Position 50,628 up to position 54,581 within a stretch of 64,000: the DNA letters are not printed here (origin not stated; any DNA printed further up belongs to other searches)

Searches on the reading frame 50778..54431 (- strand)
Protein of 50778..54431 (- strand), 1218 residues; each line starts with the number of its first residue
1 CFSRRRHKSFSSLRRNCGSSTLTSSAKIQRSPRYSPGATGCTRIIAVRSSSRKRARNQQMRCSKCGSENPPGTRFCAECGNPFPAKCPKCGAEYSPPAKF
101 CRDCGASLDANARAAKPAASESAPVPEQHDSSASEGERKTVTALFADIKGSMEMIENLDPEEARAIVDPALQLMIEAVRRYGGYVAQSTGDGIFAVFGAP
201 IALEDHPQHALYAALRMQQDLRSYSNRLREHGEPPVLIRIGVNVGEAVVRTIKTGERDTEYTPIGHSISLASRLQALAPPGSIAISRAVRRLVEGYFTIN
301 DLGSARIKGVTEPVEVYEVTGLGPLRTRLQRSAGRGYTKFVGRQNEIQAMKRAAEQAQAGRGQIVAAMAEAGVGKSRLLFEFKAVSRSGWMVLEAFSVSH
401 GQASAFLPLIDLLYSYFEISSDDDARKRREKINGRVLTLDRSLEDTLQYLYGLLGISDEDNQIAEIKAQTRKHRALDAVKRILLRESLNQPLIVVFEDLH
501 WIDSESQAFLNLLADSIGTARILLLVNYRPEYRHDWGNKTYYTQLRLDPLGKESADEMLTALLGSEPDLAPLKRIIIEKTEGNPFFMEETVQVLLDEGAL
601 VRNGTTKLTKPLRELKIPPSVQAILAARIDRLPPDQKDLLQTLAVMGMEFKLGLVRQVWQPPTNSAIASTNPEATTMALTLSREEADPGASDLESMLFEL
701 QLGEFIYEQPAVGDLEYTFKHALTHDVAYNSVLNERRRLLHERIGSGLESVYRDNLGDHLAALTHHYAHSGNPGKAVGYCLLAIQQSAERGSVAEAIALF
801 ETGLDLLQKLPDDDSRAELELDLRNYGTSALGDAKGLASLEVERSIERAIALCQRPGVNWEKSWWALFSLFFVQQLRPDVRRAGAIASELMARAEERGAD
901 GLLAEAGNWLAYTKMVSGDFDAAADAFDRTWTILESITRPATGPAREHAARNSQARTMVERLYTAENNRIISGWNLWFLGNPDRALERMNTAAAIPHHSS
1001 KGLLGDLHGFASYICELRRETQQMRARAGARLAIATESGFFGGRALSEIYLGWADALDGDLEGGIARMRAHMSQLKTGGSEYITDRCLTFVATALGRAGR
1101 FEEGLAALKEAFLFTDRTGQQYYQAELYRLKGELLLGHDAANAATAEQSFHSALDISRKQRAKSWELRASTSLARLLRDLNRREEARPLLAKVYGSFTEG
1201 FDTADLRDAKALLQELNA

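Call 8: search_protein_families(library=pfam, proteins=[window:50778-54431:-], max_evalue=0.0001)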
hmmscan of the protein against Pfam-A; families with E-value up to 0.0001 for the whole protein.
window:50778-54431:- (1218 aa): 7 families
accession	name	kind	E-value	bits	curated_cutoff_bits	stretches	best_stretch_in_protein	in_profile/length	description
PF00211.25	Guanylate_cyc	-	6.6e-19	68.7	21.9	1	138-318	6-180/183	Adenylate and Guanylate cyclase catalytic domain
PF13191.12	AAA_16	-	7.9e-19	69.2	32.6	1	339-522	1-164/167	AAA ATPase domain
PF13240.11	Zn_Ribbon_1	-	1.3e-12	47.5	25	2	86-108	1-23/23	zinc-ribbon domain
PF12773.13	DZR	-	8.8e-11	42.2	27.3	1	62-105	1-45/45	Double zinc ribbon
PF24463.1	DUF7577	-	2.6e-07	30.6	28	0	60-82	3-25/27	Domain of unknown function (DUF7577)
PF13424.12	TPR_12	-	2.7e-07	31.1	30.1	0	1142-1194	18-72/77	Tetratricopeptide repeat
PF13248.11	Zn_ribbon_3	-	2.4e-06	27.3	27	0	61-83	4-26/26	zinc-ribbon domain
